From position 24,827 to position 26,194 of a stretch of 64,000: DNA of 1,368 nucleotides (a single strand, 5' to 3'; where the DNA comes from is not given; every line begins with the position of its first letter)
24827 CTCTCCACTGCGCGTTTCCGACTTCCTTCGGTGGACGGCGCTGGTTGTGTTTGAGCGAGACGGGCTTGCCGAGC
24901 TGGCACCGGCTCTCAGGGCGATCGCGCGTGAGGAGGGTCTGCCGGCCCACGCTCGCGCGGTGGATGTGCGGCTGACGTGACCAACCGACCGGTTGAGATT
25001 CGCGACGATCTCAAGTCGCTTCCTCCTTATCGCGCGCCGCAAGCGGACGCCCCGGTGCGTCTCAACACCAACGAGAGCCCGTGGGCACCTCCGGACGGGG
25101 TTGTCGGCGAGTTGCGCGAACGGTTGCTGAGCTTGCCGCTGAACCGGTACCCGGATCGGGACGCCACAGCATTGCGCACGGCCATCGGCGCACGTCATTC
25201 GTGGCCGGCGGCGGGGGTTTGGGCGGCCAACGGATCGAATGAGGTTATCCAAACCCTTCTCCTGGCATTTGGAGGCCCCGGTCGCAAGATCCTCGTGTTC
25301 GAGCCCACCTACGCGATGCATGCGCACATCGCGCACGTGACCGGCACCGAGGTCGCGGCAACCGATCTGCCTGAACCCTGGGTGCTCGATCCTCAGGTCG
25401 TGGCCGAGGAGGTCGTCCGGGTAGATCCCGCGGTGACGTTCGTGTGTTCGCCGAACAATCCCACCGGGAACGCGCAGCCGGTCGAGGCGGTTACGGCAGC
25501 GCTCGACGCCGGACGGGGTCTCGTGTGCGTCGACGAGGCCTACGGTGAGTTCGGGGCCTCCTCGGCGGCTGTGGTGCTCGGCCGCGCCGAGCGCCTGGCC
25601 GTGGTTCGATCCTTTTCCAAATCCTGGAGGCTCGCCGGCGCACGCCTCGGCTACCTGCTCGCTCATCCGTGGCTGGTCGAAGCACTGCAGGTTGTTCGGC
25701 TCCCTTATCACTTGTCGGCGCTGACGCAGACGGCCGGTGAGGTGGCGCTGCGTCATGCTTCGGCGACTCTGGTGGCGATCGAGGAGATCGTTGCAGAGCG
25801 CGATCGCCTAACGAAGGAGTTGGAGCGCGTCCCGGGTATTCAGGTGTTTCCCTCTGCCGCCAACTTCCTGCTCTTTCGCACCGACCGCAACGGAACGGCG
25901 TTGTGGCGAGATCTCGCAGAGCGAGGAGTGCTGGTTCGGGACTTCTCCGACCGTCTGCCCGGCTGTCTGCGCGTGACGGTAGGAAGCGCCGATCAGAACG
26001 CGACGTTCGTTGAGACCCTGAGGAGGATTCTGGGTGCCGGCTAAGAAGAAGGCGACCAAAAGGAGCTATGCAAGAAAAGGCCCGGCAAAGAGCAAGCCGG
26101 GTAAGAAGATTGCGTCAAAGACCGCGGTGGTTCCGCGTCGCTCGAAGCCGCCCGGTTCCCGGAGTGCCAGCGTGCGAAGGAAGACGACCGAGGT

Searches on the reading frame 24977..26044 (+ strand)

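Call 7: search_protein_families(library=pfam, proteins=[window:24977-26044:+])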
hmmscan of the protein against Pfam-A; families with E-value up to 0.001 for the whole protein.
window:24977-26044:+ (355 aa): 1 family
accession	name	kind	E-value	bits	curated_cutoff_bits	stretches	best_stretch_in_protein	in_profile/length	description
PF00155.27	Aminotran_1_2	-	1.5e-49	169.5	19.7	1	27-347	4-360/361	Aminotransferase class I and II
